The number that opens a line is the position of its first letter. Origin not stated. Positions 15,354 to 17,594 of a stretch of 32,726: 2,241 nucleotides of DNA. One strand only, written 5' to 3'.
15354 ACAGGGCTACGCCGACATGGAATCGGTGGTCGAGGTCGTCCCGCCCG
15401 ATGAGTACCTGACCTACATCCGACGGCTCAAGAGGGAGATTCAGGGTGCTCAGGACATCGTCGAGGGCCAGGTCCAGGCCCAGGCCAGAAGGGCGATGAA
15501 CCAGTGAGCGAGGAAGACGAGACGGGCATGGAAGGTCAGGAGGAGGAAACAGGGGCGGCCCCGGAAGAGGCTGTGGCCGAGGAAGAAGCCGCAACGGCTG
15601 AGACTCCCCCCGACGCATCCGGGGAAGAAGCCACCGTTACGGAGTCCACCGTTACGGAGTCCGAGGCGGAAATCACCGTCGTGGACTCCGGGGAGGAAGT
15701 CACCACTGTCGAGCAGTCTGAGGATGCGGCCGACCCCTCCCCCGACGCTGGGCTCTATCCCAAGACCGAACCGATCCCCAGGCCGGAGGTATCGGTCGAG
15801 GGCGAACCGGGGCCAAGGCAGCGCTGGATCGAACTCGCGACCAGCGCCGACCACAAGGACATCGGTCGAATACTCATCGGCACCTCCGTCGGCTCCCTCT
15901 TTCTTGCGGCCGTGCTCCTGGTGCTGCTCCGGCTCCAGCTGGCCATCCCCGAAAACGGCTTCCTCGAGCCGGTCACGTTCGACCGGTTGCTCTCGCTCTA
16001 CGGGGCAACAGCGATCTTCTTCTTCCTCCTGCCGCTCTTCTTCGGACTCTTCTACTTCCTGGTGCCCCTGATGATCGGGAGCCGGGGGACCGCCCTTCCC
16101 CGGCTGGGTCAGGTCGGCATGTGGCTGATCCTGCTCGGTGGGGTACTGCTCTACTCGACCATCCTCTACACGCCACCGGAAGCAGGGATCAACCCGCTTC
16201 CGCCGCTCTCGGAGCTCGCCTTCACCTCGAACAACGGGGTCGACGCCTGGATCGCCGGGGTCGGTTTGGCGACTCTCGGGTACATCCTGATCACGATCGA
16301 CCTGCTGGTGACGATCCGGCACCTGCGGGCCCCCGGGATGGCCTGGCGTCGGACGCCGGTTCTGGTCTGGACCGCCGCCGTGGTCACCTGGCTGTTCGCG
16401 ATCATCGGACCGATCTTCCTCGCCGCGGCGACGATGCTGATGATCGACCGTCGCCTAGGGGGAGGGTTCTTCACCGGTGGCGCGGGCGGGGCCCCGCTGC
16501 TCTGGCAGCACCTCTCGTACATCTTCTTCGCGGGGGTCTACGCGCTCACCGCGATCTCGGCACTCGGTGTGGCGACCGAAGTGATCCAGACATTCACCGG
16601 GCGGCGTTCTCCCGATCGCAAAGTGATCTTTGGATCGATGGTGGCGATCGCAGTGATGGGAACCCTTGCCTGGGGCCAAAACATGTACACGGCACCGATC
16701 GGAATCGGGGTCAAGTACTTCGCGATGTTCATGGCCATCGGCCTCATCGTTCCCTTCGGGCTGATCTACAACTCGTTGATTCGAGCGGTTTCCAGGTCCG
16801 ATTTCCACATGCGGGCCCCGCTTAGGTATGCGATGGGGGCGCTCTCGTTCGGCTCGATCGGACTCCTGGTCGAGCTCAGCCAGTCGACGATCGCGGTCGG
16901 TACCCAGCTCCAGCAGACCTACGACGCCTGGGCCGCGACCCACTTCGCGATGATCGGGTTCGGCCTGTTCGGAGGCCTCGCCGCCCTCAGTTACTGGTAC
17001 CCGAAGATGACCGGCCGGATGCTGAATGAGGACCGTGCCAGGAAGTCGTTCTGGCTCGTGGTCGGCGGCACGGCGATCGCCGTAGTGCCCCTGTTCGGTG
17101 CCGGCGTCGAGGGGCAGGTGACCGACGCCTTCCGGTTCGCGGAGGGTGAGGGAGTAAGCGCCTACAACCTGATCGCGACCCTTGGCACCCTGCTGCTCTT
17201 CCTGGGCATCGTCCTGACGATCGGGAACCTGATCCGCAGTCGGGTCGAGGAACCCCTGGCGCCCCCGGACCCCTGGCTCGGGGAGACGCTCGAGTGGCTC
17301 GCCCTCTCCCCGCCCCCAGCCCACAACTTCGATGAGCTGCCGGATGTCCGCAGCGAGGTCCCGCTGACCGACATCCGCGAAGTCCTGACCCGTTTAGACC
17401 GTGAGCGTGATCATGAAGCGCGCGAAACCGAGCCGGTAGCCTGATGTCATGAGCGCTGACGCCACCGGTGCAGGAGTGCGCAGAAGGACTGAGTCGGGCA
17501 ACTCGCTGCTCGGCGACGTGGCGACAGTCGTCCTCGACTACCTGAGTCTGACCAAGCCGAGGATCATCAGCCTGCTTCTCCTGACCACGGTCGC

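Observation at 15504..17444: Intact heme-copper-oxidase subunit I paralog whose catalytic core has been erased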

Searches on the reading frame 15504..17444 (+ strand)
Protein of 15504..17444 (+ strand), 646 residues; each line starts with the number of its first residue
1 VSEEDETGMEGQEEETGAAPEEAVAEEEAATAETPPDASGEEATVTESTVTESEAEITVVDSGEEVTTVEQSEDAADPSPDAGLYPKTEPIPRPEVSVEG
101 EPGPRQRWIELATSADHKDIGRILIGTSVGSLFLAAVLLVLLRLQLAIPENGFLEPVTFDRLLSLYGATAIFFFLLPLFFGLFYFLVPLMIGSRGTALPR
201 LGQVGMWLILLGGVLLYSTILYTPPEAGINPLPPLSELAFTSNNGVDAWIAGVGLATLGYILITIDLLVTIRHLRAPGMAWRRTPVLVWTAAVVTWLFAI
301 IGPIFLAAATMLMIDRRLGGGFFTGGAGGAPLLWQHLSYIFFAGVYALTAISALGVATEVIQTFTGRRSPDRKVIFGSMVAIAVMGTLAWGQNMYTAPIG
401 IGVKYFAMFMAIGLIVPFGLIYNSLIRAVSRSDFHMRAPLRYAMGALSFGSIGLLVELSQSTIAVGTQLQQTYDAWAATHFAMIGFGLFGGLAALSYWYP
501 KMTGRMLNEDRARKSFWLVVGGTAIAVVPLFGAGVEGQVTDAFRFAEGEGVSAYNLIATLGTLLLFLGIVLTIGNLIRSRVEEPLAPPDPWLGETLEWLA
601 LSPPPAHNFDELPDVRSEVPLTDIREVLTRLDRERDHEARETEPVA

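Call 5: search_protein_families(library=pfam, proteins=[window:15504-17444:+], max_evalue=0.01)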
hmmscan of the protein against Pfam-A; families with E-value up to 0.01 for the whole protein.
window:15504-17444:+ (646 aa): 1 family
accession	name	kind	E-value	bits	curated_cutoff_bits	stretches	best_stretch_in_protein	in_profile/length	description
PF00115.25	COX1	-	2.7e-71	241.1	34.8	1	120-563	2-435/436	Cytochrome C and Quinol oxidase polypeptide I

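Call 7: search_solved_structures(query=window:15504-17444:+, show_alignments=2)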
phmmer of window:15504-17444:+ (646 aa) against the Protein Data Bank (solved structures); distinct sequences matched with E-value up to 0.001: 41.
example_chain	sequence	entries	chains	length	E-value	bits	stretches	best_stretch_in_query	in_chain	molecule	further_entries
7q21_D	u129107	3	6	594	2e-70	241.2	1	93-625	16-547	Cytochrome c oxidase subunit 1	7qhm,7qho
2yev_A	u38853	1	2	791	1.9e-68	234.6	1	110-626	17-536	CYTOCHROME C OXIDASE POLYPEPTIDE I+III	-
6koc_A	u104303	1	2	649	1.4e-67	231.7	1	107-633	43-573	AA3-600 quinol oxidase subunit I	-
6kob_A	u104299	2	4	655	1.5e-67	231.7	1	107-633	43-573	AA3-600 quinol oxidase subunit I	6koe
6adq_F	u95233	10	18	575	7.8e-67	229.3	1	103-625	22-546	Cytochrome c oxidase subunit 1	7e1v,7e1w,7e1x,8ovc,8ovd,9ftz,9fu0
7rh5_R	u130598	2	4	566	1.1e-66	228.8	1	103-625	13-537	Cytochrome c oxidase subunit 1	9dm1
6hwh_V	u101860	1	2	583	2.1e-66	227.9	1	103-625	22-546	Cytochrome c oxidase subunit 1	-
7rh6_R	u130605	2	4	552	4.3e-66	226.9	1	103-624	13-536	Cytochrome c oxidase subunit 1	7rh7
8hcr_F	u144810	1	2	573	5.1e-65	223.3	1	102-625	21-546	Probable cytochrome c oxidase subunit 1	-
9wcx_I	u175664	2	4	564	3.8e-61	210.5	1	110-624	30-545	Cytochrome c oxidase subunit 1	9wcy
8f68_A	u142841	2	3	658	2.3e-58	201.3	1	107-626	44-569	Cytochrome bo(3) ubiquinol oxidase subunit 1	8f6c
1fft_A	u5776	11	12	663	2.4e-58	201.3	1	107-626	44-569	UBIQUINOL OXIDASE | Cytochrome o ubiquinol oxidase, subunit I | Cytochrome bo(3) ubiquinol oxidase subunit 1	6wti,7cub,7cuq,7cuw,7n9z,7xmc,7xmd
9ufb_A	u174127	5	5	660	1.5e-52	182.1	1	108-615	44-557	Cytochrome bo(3) ubiquinol oxidase subunit 1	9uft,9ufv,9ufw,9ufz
7jro_a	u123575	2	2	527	3.1e-52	181.1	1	113-617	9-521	COX1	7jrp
1m56_A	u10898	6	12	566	5.6e-51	176.9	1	162-614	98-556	CYTOCHROME C OXIDASE | Cytochrome c oxidase subunit 1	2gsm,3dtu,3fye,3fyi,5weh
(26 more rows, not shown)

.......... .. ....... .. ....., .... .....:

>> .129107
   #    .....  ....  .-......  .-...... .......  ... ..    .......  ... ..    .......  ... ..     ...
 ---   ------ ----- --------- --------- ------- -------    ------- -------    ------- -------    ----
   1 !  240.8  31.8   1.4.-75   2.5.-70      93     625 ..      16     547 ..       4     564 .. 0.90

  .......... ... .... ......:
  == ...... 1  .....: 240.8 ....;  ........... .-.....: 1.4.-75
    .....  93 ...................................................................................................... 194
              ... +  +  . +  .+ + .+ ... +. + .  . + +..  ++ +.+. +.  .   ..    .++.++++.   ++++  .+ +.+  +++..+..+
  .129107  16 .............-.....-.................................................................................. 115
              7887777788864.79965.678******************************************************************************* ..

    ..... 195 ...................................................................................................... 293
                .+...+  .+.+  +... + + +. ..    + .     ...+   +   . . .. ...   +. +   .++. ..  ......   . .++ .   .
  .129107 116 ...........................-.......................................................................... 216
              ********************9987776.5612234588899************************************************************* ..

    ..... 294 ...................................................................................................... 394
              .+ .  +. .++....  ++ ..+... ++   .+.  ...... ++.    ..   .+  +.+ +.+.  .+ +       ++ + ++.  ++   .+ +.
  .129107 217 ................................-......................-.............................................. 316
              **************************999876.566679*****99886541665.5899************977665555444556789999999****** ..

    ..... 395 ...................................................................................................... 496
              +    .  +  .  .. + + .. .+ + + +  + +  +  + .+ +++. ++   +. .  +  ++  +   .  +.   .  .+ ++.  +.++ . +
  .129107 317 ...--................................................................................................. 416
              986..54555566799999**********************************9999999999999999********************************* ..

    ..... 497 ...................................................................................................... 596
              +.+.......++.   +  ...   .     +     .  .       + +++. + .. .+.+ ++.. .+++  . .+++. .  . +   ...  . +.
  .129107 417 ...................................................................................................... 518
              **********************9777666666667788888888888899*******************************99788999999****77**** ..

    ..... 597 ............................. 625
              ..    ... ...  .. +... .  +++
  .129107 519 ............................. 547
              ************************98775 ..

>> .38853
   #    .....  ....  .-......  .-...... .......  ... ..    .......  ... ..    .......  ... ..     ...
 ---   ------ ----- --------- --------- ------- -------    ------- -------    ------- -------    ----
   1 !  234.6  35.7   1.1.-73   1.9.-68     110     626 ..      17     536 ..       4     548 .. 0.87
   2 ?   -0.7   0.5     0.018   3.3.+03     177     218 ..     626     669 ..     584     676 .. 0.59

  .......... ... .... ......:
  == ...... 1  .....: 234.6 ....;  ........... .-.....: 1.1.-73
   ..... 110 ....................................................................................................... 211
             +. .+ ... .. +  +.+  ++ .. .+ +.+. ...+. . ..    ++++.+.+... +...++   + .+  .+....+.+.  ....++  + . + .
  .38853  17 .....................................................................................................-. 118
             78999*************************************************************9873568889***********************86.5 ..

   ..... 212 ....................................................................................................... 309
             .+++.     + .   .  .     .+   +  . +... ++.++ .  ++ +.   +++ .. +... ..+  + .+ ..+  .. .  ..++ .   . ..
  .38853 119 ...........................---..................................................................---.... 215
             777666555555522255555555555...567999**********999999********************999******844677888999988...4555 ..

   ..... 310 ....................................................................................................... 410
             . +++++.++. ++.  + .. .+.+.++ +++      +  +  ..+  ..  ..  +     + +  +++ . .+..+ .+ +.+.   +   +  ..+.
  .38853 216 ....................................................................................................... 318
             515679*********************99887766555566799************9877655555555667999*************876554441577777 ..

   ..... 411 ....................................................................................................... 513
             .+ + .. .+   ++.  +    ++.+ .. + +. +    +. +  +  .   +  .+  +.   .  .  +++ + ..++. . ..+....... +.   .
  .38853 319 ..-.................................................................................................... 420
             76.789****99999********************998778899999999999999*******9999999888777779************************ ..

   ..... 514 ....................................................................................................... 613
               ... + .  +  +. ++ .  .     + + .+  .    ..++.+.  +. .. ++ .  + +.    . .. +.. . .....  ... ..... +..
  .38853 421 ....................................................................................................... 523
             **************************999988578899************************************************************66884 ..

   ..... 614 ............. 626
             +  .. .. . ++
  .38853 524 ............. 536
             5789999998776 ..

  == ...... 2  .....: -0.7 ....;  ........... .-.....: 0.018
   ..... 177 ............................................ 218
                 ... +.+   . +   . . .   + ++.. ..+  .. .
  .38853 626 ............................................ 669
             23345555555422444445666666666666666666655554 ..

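Call 10: find_homologous_proteins(query=window:15504-17444:+, max_evalue=1e-10)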
Query window:15504-17444:+ (646 aa): 2024 proteins with E <= 1e-10 among 8000 candidates; the best 120 are listed.
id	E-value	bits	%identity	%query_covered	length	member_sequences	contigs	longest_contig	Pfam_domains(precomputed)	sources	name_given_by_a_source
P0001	0.0e+0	1388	98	100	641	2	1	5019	PF00115.26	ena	-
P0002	0.0e+0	1297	90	100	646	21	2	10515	PF00115.26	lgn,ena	-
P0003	0.0e+0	1162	81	98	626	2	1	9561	PF00115.26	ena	-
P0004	0.0e+0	1143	78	99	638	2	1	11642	PF00115.26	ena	-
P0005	0.0e+0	1143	82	96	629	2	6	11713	PF00115.26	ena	-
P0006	0.0e+0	1140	86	89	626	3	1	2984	PF00115.26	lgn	-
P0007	0.0e+0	1135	82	96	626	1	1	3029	PF00115.26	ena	-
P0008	0.0e+0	1135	82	96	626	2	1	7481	PF00115.26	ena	-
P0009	0.0e+0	1133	81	97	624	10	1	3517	PF00115.26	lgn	-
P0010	0.0e+0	1132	81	96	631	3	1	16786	PF00115.26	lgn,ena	-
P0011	4.8e-273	926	72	87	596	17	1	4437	PF00115.26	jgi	jgi:heme/copper-type cytochrome/quinol oxidase subunit 1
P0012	3.6e-272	923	72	87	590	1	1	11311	PF00115.26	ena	-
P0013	1.6e-271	920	73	87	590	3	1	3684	PF00115.26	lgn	-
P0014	3.3e-271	919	71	90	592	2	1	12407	PF00115.26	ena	-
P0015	1.7e-269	914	72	87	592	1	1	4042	PF00115.26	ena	-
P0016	5.2e-265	899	71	87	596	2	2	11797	PF00115.26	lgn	-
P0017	3.5e-257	873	69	87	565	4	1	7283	PF00115.26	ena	-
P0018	8.4e-253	859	68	87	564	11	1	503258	PF00115.26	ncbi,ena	-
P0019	9.8e-252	855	69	87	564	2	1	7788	PF00115.26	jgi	jgi:cytochrome c oxidase subunit 1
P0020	2.9e-251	854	67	87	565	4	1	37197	PF00115.26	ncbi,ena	-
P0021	6.8e-251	852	69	87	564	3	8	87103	PF00115.26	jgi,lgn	jgi:cytochrome c oxidase subunit 1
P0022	7.0e-251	852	69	87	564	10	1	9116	PF00115.26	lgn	-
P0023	1.7e-250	851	68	87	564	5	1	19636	PF00115.26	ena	-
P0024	3.6e-250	850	67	87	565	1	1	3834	PF00115.26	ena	-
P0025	3.7e-249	847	66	87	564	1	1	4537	PF00115.26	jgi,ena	-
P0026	4.5e-249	846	69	87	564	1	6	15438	PF00115.26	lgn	-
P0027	7.0e-249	846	67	87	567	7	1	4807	PF00115.26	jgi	-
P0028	5.4e-248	843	68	87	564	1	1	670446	PF00115.26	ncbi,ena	-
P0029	2.4e-247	841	67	87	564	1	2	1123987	PF00115.26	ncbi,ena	-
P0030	1.1e-246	838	67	87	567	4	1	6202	PF00115.26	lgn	-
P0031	8.7e-246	835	68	87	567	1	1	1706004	PF00115.26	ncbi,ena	-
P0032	2.4e-245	834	66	87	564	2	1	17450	PF00115.26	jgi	jgi:cytochrome c oxidase subunit I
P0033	1.6e-244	831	66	87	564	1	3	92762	PF00115.26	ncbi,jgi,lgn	jgi:cytochrome c oxidase subunit 1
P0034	2.1e-244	831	66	87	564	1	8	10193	PF00115.26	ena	-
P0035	7.4e-244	829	66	87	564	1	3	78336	PF00115.26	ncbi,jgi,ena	jgi:heme/copper-type cytochrome/quinol oxidase subunit 1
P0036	7.7e-244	829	66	87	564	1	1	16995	PF00115.26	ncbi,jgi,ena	jgi:heme/copper-type cytochrome/quinol oxidase subunit 1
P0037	8.0e-244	829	67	87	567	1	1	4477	PF00115.26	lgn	-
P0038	1.0e-243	829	67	87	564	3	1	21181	PF00115.26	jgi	jgi:heme/copper-type cytochrome/quinol oxidase subunit 1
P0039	1.2e-243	828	66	87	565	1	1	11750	PF00115.26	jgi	jgi:heme/copper-type cytochrome/quinol oxidase subunit 1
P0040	1.4e-243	828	66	86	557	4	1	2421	PF00115.26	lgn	-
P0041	1.6e-243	828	66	87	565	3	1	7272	PF00115.26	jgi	-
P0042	2.3e-243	827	69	83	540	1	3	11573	PF00115.26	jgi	jgi:cytochrome c oxidase subunit 1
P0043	8.2e-243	826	66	87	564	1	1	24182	PF00115.26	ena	-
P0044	1.5e-242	825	65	87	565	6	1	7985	PF00115.26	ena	-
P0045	2.8e-242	824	67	86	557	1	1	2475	PF00115.26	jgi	jgi:cytochrome c oxidase subunit 1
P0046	4.0e-242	823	65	87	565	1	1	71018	PF00115.26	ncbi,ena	-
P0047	1.1e-241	822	64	87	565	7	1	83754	PF00115.26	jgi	-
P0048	1.1e-241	822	67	86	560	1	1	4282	PF00115.26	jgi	jgi:cytochrome c oxidase subunit 1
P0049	1.4e-241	822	65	87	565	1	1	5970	PF00115.26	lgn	-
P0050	5.3e-241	820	65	87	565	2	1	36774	PF00115.26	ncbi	ncbi:MAG: cytochrome c oxidase subunit I [Solirubrobacterales bacterium]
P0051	5.6e-241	820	66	87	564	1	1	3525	PF00115.26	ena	-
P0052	5.7e-241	820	66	87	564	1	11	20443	PF00115.26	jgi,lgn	jgi:cytochrome c oxidase subunit 1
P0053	7.7e-241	819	66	87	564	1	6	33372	PF00115.26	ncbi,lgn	-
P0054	8.0e-241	819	66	86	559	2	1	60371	PF00115.26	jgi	jgi:cytochrome c oxidase subunit 1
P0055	1.0e-240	819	64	87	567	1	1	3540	PF00115.26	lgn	-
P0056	2.8e-240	817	66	87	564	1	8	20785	PF00115.26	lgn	-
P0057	9.1e-240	816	64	87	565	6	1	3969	PF00115.26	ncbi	-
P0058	1.1e-239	815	64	87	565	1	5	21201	PF00115.26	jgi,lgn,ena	-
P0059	1.2e-239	815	65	87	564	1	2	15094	PF00115.26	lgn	-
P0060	2.1e-239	814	65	87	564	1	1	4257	PF00115.26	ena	-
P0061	2.2e-239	814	66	86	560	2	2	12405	PF00115.26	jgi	jgi:cytochrome c oxidase subunit 1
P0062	4.8e-239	813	65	87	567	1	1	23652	PF00115.26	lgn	-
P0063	8.0e-239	812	65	87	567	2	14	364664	PF00115.26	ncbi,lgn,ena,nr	ncbi:MAG TPA: cbb3-type cytochrome c oxidase subunit I [Solirubrobacterales bacterium]|nr:cbb3-type 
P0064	3.0e-238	811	64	87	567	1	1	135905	PF00115.26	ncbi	-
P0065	3.3e-238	810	64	87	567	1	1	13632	PF00115.26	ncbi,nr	ncbi:MAG: cbb3-type cytochrome c oxidase subunit I [Solirubrobacterales bacterium]|nr:cbb3-type cyto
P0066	1.1e-237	809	65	87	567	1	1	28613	PF00115.26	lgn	-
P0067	1.2e-237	809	64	87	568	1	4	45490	PF00115.26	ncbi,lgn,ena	-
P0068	1.4e-237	808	64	87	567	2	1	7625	PF00115.26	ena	-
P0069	1.9e-237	808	64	87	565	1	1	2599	PF00115.26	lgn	-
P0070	2.3e-237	808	64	87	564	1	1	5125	PF00115.26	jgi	-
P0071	1.4e-236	805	64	87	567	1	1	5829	PF00115.26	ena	-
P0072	1.8e-236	805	64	87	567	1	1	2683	PF00115.26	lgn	-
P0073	3.6e-236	804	63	86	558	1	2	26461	PF00115.26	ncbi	ncbi:MAG: cbb3-type cytochrome c oxidase subunit I [Solirubrobacterales bacterium]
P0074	4.0e-236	804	62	87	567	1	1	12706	PF00115.26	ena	-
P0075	8.6e-236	802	64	87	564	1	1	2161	PF00115.26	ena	-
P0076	9.7e-236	802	64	87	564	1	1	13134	PF00115.26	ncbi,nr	ncbi:MAG: cbb3-type cytochrome c oxidase subunit I [Actinomycetota bacterium]|nr:cbb3-type cytochrom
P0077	3.0e-235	801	63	87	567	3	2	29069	PF00115.26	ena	-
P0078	3.0e-235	801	65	87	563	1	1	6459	PF00115.26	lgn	-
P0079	1.0e-234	799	63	87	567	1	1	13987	PF00115.26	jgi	jgi:cytochrome c oxidase subunit 1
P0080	1.5e-234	798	64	87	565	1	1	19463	PF00115.26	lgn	-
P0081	3.6e-234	797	64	87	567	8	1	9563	PF00115.26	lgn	-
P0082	3.9e-234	797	64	85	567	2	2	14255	PF00115.26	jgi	jgi:cytochrome c oxidase subunit 1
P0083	7.5e-234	796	64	87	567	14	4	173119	PF00115.26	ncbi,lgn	ncbi:MAG: cbb3-type cytochrome c oxidase subunit I [Solirubrobacterales bacterium]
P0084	1.6e-233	795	63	87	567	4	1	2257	PF00115.26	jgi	jgi:heme/copper-type cytochrome/quinol oxidase subunit 1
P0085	3.6e-233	794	64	87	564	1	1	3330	PF00115.26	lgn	-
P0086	1.1e-232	792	63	87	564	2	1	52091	PF00115.26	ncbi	-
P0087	5.7e-232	790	63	87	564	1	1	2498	PF00115.26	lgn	-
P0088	9.9e-232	789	63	87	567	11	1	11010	PF00115.26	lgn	-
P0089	1.4e-231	788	64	85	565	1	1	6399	PF00115.26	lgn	-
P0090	1.5e-230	785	63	87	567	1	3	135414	PF00115.26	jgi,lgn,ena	jgi:heme/copper-type cytochrome/quinol oxidase subunit 1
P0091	3.6e-230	784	62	87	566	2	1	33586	PF00115.26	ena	-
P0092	3.8e-230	784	68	78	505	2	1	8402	PF00115.26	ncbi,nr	ncbi:MAG: cbb3-type cytochrome c oxidase subunit I, partial [Thermoleophilia bacterium]|nr:cbb3-type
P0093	9.9e-230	782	62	87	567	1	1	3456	PF00115.26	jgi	-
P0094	1.0e-229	782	62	87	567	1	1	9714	PF00115.26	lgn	-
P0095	6.2e-228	776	68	78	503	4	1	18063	PF00115.26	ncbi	ncbi:MAG: cbb3-type cytochrome c oxidase subunit I [Acidobacteriota bacterium]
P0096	6.9e-227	773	69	78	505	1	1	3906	PF00115.26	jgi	jgi:heme/copper-type cytochrome/quinol oxidase subunit 1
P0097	4.2e-222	757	61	87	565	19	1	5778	PF00115.26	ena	-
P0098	2.0e-221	755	60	87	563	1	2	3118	PF00115.26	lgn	-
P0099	4.5e-220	751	60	87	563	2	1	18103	PF00115.26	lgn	-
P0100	9.6e-220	749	60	87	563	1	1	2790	PF00115.26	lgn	-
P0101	1.4e-213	729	59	87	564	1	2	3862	PF00115.26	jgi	-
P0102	1.1e-210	720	61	86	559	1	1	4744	PF00115.26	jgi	-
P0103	3.6e-210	718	58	87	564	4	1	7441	PF00115.26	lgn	-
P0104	3.7e-210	718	59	86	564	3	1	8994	PF00115.26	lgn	-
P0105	6.1e-210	717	61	86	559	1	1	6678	PF00115.26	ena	-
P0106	1.2e-209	716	60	86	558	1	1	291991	PF00115.26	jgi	jgi:heme/copper-type cytochrome/quinol oxidase subunit 1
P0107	9.1e-209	713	59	86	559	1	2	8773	PF00115.26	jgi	jgi:cytochrome c oxidase subunit 1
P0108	1.1e-208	713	61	86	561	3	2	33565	PF00115.26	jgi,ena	-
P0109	1.5e-208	712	60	86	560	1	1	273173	PF00115.26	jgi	jgi:cytochrome c oxidase subunit I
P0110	1.5e-208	712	60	86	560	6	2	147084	PF00115.26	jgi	jgi:cytochrome c oxidase subunit 1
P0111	1.7e-208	712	60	86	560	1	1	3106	PF00115.26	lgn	-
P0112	1.8e-208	712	59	86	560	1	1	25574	PF00115.26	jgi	-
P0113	2.4e-208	712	59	86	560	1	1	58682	PF00115.26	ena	-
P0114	3.1e-208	711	58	86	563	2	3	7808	PF00115.26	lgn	-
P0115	3.8e-208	711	60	86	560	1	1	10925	PF00115.26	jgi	jgi:cytochrome c oxidase subunit 1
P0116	4.5e-208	711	60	87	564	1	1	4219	PF00115.26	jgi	jgi:cytochrome c oxidase subunit I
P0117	5.3e-208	711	60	86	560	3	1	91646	PF00115.26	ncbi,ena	-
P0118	5.8e-208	711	60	86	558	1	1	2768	PF00115.26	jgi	jgi:cytochrome c oxidase subunit I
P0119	6.6e-208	710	59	87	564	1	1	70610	PF00115.26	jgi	jgi:cytochrome c oxidase subunit 1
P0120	1.2e-207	710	60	86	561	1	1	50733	PF00115.26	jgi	jgi:cytochrome c oxidase subunit I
